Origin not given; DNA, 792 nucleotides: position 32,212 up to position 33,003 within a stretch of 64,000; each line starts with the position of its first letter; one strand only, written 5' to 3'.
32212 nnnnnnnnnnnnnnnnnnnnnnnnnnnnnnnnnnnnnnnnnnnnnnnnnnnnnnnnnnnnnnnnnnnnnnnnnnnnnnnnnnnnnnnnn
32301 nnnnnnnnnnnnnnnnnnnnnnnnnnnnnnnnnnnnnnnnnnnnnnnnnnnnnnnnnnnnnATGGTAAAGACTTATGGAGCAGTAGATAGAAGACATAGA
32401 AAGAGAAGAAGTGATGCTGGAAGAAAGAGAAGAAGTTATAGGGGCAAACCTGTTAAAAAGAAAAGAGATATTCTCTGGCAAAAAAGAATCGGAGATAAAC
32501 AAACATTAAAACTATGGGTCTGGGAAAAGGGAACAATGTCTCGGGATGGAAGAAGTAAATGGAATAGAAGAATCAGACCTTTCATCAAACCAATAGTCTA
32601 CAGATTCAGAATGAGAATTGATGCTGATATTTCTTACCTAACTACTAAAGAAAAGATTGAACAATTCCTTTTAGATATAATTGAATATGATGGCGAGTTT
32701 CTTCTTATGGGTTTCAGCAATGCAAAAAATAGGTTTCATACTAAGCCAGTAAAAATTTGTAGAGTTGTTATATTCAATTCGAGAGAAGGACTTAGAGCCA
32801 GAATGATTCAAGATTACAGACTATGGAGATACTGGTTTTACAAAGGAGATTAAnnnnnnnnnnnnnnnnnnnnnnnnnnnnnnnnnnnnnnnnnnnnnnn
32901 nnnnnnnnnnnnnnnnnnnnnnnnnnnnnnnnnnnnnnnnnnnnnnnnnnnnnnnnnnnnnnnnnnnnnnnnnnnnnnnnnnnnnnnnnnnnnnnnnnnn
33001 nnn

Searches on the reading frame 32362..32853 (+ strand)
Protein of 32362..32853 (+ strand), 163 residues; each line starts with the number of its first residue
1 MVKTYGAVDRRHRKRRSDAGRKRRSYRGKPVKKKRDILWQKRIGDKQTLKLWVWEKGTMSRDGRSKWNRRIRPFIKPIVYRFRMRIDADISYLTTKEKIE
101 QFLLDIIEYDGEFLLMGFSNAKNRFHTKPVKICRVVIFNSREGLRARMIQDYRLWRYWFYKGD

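Call 9: search_protein_families(library=pfam, proteins=[window:32362-32853:+], max_evalue=0.01)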
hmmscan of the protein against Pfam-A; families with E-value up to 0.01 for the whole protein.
window:32362-32853:+ (163 aa): 0 families

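Call 13: find_homologous_proteins(query=window:32362-32853:+)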
Query window:32362-32853:+ (163 aa): 11 proteins with E <= 0.001 among 33 candidates.
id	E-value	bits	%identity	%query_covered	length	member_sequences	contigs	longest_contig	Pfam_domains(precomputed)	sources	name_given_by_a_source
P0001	2.0e-104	365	100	100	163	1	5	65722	-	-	-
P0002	1.3e-72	261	69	98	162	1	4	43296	-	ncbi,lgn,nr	ncbi:hypothetical protein HYW76_02435 [Candidatus Pacearchaeota archaeon]|nr:hypothetical protein [C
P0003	9.7e-69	249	68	98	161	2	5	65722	-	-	-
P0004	4.6e-43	165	55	99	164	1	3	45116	-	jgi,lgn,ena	-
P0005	1.3e-40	157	50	99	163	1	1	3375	-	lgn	-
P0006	1.8e-36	144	45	99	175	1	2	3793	-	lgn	-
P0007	2.9e-36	143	45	99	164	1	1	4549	-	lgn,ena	-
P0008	1.1e-30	125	43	99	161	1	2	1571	-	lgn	-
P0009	1.7e-27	114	40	96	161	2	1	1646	-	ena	-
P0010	5.0e-25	106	39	98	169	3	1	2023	-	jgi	jgi:hypothetical protein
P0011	4.2e-24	103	37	99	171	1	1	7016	-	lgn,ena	-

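Call 15: find_encoding_contigs(protein=P0002, flank=6000, max_places=4)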
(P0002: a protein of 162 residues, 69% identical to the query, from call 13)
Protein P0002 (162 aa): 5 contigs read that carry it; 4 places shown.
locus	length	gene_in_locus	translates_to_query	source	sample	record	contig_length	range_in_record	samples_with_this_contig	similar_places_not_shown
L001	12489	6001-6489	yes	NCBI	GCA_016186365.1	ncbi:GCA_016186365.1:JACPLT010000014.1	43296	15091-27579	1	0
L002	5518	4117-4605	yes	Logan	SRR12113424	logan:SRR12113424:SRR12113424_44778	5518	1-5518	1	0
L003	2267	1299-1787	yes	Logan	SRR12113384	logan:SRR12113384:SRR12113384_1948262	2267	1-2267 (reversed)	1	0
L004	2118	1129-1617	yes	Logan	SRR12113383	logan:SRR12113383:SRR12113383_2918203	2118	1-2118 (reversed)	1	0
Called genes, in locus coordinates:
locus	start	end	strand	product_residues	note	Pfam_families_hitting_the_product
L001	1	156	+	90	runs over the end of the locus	-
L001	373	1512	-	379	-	PF00579:tRNA-synt_1b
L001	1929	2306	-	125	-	-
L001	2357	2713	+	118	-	PF08661:Rep_fac-A_3 (faint), PF01336:tRNA_anti-codon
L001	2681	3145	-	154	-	-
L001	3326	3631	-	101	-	-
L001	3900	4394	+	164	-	-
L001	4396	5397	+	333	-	PF00589:Phage_integrase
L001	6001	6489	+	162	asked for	-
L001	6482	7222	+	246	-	PF00239:Resolvase, PF10654:DUF2481 (faint), PF07508:Recombinase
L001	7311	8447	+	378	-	-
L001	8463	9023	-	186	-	-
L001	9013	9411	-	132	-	PF00293:NUDIX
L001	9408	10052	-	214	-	PF13563:2_5_RNA_ligase2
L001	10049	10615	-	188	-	PF13238:AAA_18 (weak), PF00485:PRK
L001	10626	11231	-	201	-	PF04011:LemA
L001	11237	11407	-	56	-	-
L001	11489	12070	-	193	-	-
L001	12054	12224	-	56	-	-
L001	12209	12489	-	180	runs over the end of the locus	-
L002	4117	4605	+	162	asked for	-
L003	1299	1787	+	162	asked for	-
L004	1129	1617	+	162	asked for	-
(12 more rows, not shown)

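Call 16: find_encoding_contigs(protein=P0004, flank=6000, max_places=4)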
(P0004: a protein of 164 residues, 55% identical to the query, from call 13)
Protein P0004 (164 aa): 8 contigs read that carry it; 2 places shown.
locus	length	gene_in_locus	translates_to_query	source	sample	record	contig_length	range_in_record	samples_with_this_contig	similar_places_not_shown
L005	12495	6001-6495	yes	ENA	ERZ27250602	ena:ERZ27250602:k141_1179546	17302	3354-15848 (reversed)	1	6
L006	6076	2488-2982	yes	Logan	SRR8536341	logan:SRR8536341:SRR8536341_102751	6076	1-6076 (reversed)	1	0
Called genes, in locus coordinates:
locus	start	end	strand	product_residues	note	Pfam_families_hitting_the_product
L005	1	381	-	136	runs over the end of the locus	-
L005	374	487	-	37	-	-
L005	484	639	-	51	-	-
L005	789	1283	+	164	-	-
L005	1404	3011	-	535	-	-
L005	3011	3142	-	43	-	-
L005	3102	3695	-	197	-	PF01555:N6_N4_Mtase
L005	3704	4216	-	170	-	PF07669:Eco57I (faint)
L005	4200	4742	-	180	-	-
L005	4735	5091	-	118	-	-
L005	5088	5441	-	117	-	-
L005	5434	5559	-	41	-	-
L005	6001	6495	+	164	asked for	-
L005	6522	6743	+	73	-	-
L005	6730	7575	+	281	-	PF00239:Resolvase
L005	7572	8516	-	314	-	PF12802:MarR_2 (weak), PF13601:HTH_34 (faint)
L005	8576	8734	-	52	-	-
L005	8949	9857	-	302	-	-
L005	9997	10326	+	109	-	-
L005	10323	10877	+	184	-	-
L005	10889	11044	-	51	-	-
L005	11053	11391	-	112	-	PF02661:Fic (faint)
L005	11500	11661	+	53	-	-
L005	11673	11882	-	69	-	-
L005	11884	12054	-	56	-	-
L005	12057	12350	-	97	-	-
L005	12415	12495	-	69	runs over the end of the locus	-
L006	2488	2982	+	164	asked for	-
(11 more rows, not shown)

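Call 17: find_encoding_contigs(protein=P0005, flank=5000, max_places=3)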
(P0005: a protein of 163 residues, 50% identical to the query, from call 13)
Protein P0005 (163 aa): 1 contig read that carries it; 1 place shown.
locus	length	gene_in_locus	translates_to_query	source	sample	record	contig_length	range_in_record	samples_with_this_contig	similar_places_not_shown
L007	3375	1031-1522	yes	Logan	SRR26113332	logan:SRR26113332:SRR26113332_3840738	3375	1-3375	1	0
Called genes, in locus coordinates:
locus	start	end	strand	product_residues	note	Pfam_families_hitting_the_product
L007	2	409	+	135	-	?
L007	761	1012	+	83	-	-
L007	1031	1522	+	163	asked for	-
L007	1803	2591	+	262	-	PF00239:Resolvase, PF07508:Recombinase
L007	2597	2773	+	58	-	-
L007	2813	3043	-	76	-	-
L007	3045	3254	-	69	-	-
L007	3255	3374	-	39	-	?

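Call 18: find_encoding_contigs(protein=P0006, flank=5000, max_places=3)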
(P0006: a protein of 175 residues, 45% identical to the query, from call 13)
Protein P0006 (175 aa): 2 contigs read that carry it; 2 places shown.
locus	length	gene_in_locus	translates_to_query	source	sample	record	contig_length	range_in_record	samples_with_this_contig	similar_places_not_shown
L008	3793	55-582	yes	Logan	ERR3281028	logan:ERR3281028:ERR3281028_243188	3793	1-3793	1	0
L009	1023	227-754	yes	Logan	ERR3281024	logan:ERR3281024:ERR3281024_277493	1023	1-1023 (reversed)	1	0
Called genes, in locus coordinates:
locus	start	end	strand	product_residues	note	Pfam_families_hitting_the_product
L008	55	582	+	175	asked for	-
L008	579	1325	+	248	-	PF00239:Resolvase, PF07508:Recombinase (weak)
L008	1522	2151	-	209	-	-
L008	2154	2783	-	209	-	-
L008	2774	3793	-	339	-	?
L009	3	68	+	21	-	?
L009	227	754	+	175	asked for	-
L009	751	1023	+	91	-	?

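Call 19: find_encoding_contigs(protein=P0007, flank=5000, max_places=3)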
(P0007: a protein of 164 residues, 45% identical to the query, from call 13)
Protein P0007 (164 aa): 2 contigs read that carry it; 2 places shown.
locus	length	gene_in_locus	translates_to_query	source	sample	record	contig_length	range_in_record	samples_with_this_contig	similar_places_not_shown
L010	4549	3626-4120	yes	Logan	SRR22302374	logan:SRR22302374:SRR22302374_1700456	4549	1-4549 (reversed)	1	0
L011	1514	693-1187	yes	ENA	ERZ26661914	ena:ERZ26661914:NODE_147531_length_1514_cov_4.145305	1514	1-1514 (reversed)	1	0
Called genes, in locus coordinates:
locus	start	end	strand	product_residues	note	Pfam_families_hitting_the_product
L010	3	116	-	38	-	?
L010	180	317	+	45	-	-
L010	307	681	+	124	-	-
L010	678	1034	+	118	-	-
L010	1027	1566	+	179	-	-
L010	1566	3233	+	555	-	-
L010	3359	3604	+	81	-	-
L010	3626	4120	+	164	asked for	-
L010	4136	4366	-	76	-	-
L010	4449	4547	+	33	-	?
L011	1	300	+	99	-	?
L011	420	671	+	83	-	-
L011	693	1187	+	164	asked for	-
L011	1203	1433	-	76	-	-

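Call 20: find_encoding_contigs(protein=P0011, flank=5000, max_places=3)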
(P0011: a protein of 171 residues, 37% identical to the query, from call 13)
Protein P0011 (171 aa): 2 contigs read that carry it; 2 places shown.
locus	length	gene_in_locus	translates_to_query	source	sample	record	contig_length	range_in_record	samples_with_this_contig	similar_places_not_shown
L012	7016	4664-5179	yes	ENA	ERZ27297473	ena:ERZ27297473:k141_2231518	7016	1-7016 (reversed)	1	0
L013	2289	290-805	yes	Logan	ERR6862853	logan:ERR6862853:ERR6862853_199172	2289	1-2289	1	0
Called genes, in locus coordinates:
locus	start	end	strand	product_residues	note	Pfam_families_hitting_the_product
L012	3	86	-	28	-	?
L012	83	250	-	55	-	-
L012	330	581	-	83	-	-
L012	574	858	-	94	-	-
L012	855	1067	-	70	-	-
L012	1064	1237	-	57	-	-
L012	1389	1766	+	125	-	-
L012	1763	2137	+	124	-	-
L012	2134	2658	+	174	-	-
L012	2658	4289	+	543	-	-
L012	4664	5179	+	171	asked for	-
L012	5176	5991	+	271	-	PF00239:Resolvase, PF07508:Recombinase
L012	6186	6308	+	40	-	-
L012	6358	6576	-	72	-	PF04070:DUF378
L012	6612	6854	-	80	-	-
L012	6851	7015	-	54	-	?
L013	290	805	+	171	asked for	-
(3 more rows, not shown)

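Call 25: find_related_loci(query=A3, collection=genome_contigs, flank=5000)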
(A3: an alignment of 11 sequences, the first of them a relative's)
Query A3 (163 aa) in genome_contigs; peptide patterns used: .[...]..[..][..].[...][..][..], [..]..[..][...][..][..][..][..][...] (x = any residue, [..] = any of these).
64 stretches matched a pattern; 4 encode a relative of the query (tblastn E <= 1e-3); 4 distinct loci.
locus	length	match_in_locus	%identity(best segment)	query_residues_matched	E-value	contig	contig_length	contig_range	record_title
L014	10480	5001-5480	69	1-160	5e-77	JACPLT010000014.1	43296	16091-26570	MAG: Candidatus Pacearchaeota archaeon isolate NC_groundwater_528_Ag_S-0.1um_33_10 S35_SO-1_scaffold_87803, whole genome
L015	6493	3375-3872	43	1-162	1e-39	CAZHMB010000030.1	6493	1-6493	MAG TPA_asm: Candidatus Woesearchaeota archaeon isolate SRP104257_co1_162 genome assembly, contig: NODE_11499_length_649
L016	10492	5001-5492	41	1-162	3e-36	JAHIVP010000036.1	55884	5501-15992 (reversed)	MAG: Nanoarchaeota archaeon isolate MM_PC_MetaG.mb.86 MM_PC_MetaG.mb.86_k141_1138030, whole genome shotgun sequence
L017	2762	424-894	34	2-153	7e-26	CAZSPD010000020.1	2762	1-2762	MAG TPA_asm: Candidatus Woesearchaeota archaeon isolate binchicken_co39_584 genome assembly, contig: NODE_71883_length_2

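Call 26: find_related_loci(query=A3, collection=viral_contigs, flank=5000)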
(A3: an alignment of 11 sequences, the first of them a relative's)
Query A3 (163 aa) in viral_contigs; peptide patterns used: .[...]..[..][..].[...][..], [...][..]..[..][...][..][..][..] (x = any residue, [..] = any of these).
35 stretches matched a pattern, but none encodes a relative of the query by tblastn (E <= 1e-3).

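Call 27: find_related_loci(query=A3, collection=metagenome_contigs, flank=4000)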
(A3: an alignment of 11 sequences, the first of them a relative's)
Query A3 (163 aa) in metagenome_contigs; peptide patterns used: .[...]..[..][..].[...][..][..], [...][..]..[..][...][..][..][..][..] (x = any residue, [..] = any of these).
111 stretches matched a pattern; 13 encode a relative of the query (tblastn E <= 1e-3); 13 distinct loci.
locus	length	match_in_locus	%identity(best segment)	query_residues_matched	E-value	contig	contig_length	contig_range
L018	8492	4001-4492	55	1-162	5e-49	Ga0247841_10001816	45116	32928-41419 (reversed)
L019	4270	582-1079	46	1-162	8e-43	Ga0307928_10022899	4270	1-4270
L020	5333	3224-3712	46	1-161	2e-42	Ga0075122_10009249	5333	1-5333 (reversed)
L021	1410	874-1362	47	1-162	1e-42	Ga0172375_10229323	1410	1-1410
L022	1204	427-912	44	1-162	5e-42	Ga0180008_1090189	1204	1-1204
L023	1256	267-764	43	1-162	1e-41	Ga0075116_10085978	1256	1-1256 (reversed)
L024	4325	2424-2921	44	1-162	5e-40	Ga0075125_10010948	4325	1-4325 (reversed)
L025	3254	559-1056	44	1-162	5e-40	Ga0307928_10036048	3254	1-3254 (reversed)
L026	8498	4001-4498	43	1-162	2e-39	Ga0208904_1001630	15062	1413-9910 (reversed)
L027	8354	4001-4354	42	44-161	3e-28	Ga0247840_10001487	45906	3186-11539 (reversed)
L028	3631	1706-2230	36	1-162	3e-22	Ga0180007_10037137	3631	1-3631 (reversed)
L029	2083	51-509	34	14-161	2e-20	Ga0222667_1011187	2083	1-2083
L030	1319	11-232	38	93-162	1e-13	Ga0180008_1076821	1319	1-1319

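Call 39: search_protein_families(library=pfam, proteins=[L010:1566-3233:+, L010:1027-1566:+, L010:678-1034:+, L010:307-681:+, L012:2658-4289:+, L005:1404-3011:-, L001:7311-8447:+, L001:3900-4394:+, L005:7572-8516:-, L005:8949-9857:-], max_evalue=0.001)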
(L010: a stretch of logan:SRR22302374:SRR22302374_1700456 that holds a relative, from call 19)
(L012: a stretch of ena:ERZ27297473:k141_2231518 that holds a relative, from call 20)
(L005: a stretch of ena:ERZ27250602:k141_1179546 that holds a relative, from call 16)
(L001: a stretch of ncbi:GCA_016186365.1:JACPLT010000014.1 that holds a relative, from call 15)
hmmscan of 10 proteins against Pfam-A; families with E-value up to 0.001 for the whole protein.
L010:1566-3233:+ (555 aa): 0 families

L010:1027-1566:+ (179 aa): 0 families

L010:678-1034:+ (118 aa): 0 families

L010:307-681:+ (124 aa): 0 families

L012:2658-4289:+ (543 aa): 0 families

L005:1404-3011:- (535 aa): 0 families

L001:7311-8447:+ (378 aa): 0 families

L001:3900-4394:+ (164 aa): 0 families

L005:7572-8516:- (314 aa): 3 families
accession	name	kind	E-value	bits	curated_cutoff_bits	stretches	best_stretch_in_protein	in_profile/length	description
PF12802.13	MarR_2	-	1.3e-06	28.8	27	1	8-53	6-53/61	MarR family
PF13601.12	HTH_34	-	4.4e-06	27.2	27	1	22-57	16-51/80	Winged helix DNA-binding domain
PF13412.12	HTH_24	-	0.00053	20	21.9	0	20-51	17-48/48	Winged helix-turn-helix DNA-binding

L005:8949-9857:- (302 aa): 0 families

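Call 49: predict_structure(alignment_id=A3)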
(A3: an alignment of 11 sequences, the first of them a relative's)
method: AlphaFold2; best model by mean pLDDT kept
length: 163 residues; sequences in the alignment: 11
mean_pLDDT: 82.1   pTM: 0.65
mean pLDDT of the five models: 82.1, 80.1, 78.3, 78.3, 78.3
residues with pLDDT >= 90: 79; 70-90: 41; 50-70: 33; < 50: 10
segments of 3 or more residues with pLDDT < 50: 1-3, 5-9
pLDDT, mean of each block of 10 residues (from residue 1): 47 58 68 60 76 95 89 90 95 94 95 92 78 97 95 88 69
secondary structure, 60 per line:
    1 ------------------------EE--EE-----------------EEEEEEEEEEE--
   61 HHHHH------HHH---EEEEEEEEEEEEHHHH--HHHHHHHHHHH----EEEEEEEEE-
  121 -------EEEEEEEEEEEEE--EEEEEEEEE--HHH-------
elements in order: E48-58 H61-65 E78-89 H90-93 H96-106 E111-119 E128-140 E143-151

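Call 53: fold_search(model_id=the predicted structure, library=pdb)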
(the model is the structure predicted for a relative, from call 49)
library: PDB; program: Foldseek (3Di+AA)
matches with E <= 10: 186; with E <= 0.001: 0
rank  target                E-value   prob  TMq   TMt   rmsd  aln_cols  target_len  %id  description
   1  3sya                  5.6e-01  0.08  0.19  0.12  15.8       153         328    7  Crystal structure of the G protein-gated inward rectifier K+ channel GIRK2 (Kir3.2) in complex with sodium and PIP2 (released 2011-10-12)
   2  6xit_A                7.8e-01  0.04  0.11  0.07  17.2        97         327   11  Cryo-EM structure of the G protein-gated inward rectifier K+ channel GIRK2 (Kir3.2) in complex with PIP2 (released 2020-10-07)
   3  6o9v_B                8.8e-01  0.07  0.18  0.11  11.6       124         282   11  KirBac3.1 mutant at a resolution of 3.1 Angstroms (released 2020-05-27)
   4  7n9l                  8.8e-01  0.07  0.18  0.12  11.5       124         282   13  KirBac3.1 C71S C262S (released 2021-12-29)
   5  7mit_A                8.8e-01  0.03  0.14  0.08  16.9       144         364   11  Vascular KATP channel: Kir6.1 SUR2B propeller-like conformation 1 (released 2021-10-13)
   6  4qdl_E                9.3e-01  0.10  0.17  0.25  14.1       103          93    9  Crystal structure of E.coli Cas1-Cas2 complex (released 2014-05-28)
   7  1u4f_D                9.8e-01  0.11  0.20  0.18  15.4       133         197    8  Crystal Structure of Cytoplasmic Domains of IRK1 (Kir2.1) channel (released 2005-03-08)
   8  5vvj_F                9.8e-01  0.07  0.14  0.21  13.4       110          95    9  Cas1-Cas2 bound to half-site intermediate (released 2017-08-02)
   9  1xl4_A                9.8e-01  0.07  0.16  0.11  11.7       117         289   10  Intermediate gating structure 1 of the inwardly rectifying K+ channel KirBac3.1 (released 2004-12-07)
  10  3syo                  1.0e+00  0.04  0.14  0.09  12.3       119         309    8  Crystal structure of the G protein-gated inward rectifier K+ channel GIRK2 (Kir3.2) in complex with sodium (released 2011-10-12)
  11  4wiw_D                1.1e+00  0.09  0.19  0.11   9.0       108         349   11  Crystal structure of C-terminal domain of putative chitinase from Desulfitobacterium hafniense DCB-2 (released 2014-10-08)
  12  2wlj_A                1.1e+00  0.06  0.16  0.11  11.7       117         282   10  Potassium channel from Magnetospirillum magnetotacticum (released 2010-06-09)
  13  3syq_A                1.2e+00  0.05  0.16  0.10  12.2       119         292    9  Crystal structure of the G protein-gated inward rectifier K+ channel GIRK2 (Kir3.2) R201A mutant in complex with PIP2 (released 2011-10-12)
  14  2wlj_B                1.2e+00  0.04  0.16  0.11  16.2       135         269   12  Potassium channel from Magnetospirillum magnetotacticum (released 2010-06-09)
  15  7n9k                  1.2e+00  0.04  0.16  0.11  11.7       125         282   13  KirBac3.1 L124M mutant (released 2021-12-29)
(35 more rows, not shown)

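Call 55: search_protein_families(library=phrogs, proteins=[window:32362-32853:+, L010:1566-3233:+, L010:1027-1566:+, L010:678-1034:+, L010:307-681:+, L001:7311-8447:+], max_evalue=0.01)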
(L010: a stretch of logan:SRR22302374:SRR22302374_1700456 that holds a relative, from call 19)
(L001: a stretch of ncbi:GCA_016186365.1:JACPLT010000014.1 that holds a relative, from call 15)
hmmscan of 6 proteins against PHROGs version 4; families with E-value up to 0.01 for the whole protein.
window:32362-32853:+ (163 aa): 0 families

L010:1566-3233:+ (555 aa): 0 families

L010:1027-1566:+ (179 aa): 0 families

L010:678-1034:+ (118 aa): 0 families

L010:307-681:+ (124 aa): 0 families

L001:7311-8447:+ (378 aa): 0 families

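Call 57: fold_search(model_id=the predicted structure, library=viral)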
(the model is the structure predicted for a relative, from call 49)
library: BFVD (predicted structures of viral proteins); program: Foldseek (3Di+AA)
matches with E <= 10: 277; with E <= 0.001: 0
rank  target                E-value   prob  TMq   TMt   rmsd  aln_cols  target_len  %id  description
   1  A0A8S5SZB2            1.5e-02  0.99  0.35  0.39  10.2       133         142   12  Uncharacterized protein [Podoviridae sp. ctxqo3]
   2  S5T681                2.2e-01  0.23  0.24  0.20  16.6       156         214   12  (no name in the UniProt tables at hand)
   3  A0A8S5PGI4            2.5e-01  0.12  0.15  0.19  11.5       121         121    9  Uncharacterized protein [Siphoviridae sp. ctLOE2]
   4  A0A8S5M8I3            3.9e-01  0.47  0.28  0.07   8.5       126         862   10  Calcineurin-like phosphoesterase domain-containing protein [Siphoviridae sp. ctzVd36]
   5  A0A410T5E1            4.6e-01  0.15  0.15  0.25  10.0        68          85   16  Uncharacterized protein [Acinetobacter phage Henu6]
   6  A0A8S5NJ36            5.2e-01  0.12  0.17  0.24  13.8       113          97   11  Uncharacterized protein [Siphoviridae sp. cttFh17]
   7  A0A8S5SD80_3          5.5e-01  0.23  0.24  0.04  12.5       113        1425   13  Minor tail protein [Siphoviridae sp. ctnpt50]
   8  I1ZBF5                6.9e-01  0.05  0.14  0.14  17.9       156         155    6  (no name in the UniProt tables at hand)
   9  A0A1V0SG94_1          7.7e-01  0.13  0.13  0.02   4.9        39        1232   23  DUF3638 domain-containing protein [Hokovirus HKV1]
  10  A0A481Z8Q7            8.1e-01  0.12  0.21  0.19  17.8       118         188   14  Uncharacterized protein [Pithovirus LCPAC304]
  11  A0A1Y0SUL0            8.6e-01  0.13  0.24  0.30  12.9       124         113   12  Uncharacterized protein [Pseudomonas phage Phabio]
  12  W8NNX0                8.6e-01  0.07  0.17  0.17  17.2       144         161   11  Uncharacterized protein [Microbacterium phage vB_MoxS-ISF9]
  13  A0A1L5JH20            8.6e-01  0.06  0.16  0.10  14.9       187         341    9  ORF24 [Plodia interpunctella granulovirus]
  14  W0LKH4                9.1e-01  0.05  0.14  0.20  12.9       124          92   11  (no name in the UniProt tables at hand)
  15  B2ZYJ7                9.6e-01  0.18  0.28  0.16  15.0       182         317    8  Uncharacterized protein [Ralstonia phage phiRSL1]
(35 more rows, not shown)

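Call 63: search_solved_structures(query=L010:1566-3233:+, max_evalue=1)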
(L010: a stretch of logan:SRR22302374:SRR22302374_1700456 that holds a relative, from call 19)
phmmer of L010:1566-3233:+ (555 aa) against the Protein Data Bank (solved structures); distinct sequences matched with E-value up to 1: 0.

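Call 73: search_protein_families(library=pfam, proteins=[L010:1566-3233:+, L026:1721-3577:+, L012:2658-4289:+, L010:1027-1566:+, L010:678-1034:+, window:32362-32853:+, L001:7311-8447:+], max_evalue=5)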
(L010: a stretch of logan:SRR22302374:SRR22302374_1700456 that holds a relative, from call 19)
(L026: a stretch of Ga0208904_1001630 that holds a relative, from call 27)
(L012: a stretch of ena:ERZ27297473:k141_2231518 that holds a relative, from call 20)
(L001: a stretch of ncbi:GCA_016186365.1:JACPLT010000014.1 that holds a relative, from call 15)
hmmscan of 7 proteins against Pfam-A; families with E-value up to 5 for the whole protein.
L010:1566-3233:+ (555 aa): 4 families
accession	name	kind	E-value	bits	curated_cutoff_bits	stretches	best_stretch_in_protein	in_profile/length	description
PF01935.23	DUF87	-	0.076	13.5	23.2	1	20-134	20-103/220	Helicase HerA, central domain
PF09197.16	Rap1-DNA-bind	-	0.21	12.7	22.4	1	434-528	13-106/108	Rap1, DNA-binding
PF04286.17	DUF445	-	0.25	11.6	33.8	1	288-519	52-289/368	Protein of unknown function (DUF445)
PF01956.21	EMC3_TMCO1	-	3.4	7.9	27.1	0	418-475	30-87/169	Integral membrane protein EMC3/TMCO1-like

L026:1721-3577:+ (619 aa): 4 families
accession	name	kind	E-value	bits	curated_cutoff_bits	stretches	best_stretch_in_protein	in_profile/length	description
PF13384.12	HTH_23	-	0.019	15.2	24.6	1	498-524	17-43/50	Homeodomain-like domain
PF25787.1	HTH_SB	-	0.05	13.8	43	1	500-524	24-48/53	Sleeping Beauty transposase HTH domain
PF08279.18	HTH_11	-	0.081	13.3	25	1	493-524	11-41/55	HTH domain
PF05703.16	Auxin_canalis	-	1.6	9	24.8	1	436-530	46-143/267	Auxin canalisation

L012:2658-4289:+ (543 aa): 3 families
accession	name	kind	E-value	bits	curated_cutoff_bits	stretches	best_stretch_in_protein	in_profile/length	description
PF23315.1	PEX6_4th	-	0.2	12.3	27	1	387-507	19-126/140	PEX6 fourth domain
PF15019.11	C9orf72-like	-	0.29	11.2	27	1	362-467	18-106/230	C9orf72-like protein family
PF12902.13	Ferritin-like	-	0.46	10.8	22.3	1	407-506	85-181/221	Ferritin-like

L010:1027-1566:+ (179 aa): 0 families

L010:678-1034:+ (118 aa): 0 families

window:32362-32853:+ (163 aa): 0 families

L001:7311-8447:+ (378 aa): 0 families

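Call 83: find_homologous_proteins(query=L010:1566-3233:+, max_evalue=0.00001)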
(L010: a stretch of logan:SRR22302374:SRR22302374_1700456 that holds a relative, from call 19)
Query L010:1566-3233:+ (555 aa): 72 proteins with E <= 0.00001 among 8000 candidates.
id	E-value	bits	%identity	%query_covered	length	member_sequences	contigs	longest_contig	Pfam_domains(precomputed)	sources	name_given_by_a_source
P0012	0.0e+0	1257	100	100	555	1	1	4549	-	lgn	-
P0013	8.3e-204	696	58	98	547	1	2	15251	-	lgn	-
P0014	4.5e-203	694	60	94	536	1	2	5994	-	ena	-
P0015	2.8e-197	675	58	97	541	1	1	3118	-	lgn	-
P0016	5.3e-197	674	59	97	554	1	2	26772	-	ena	-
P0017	2.3e-196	672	57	98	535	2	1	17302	-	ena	-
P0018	1.1e-194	666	57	98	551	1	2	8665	-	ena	-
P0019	6.9e-194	664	58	96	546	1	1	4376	-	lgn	-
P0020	9.6e-194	663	58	98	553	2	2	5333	-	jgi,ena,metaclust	metaclust:\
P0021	3.4e-193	661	57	97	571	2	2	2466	-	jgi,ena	-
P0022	1.8e-192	659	55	99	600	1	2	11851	-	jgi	jgi:hypothetical protein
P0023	4.0e-190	651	55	98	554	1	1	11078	-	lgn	-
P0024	5.9e-189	647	55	98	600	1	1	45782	-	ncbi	-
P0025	8.4e-188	643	56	99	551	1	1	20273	-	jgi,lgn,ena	-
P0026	7.1e-183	627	59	92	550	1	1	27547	-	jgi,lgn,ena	-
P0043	1.2e-152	527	50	93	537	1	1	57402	-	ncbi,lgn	-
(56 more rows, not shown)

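Call 87: search_protein_representatives(alignment_id=A3)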
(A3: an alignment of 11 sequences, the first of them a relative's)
Query: 11 sequences, 161 profile positions. Proteins with E-value up to 0.001 (for the whole library): 179; up to 1e-10: 112; up to 1e-30: 40. The best 150 are listed.
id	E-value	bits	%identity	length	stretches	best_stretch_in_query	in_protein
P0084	4.6e-58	212.0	-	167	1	1-161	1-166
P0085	8.2e-53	195.0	-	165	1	6-161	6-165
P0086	5.0e-51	189.2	-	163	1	1-161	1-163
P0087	9.7e-46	172.0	-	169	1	16-161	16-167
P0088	5.6e-44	166.2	-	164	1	8-160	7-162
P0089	1.5e-43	164.8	-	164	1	1-161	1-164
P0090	1.6e-43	164.7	-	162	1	2-161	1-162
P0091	5.5e-43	163.0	-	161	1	1-161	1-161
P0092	6.1e-43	162.9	-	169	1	2-160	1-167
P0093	6.1e-43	162.9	-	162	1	1-161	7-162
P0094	8.4e-42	159.2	-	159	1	1-161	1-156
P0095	3.6e-41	157.1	-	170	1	1-161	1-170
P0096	1.6e-40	155.0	-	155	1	1-159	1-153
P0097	4.1e-40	153.7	-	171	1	2-161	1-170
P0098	4.4e-40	153.6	-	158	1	1-160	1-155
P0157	5.2e-23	98.1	-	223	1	1-160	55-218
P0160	8.8e-23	97.3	-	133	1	41-160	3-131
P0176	1.7e-16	76.9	-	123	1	43-160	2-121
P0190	3.2e-13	66.3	-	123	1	46-161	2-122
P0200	3.8e-10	56.2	-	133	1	44-160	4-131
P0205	3.8e-09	53.0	-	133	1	39-159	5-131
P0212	2.8e-08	50.2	-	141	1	46-160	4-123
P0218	9.2e-08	48.5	-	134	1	43-160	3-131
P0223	4.8e-07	46.2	-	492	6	39-103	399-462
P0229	1.4e-06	44.7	-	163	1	37-161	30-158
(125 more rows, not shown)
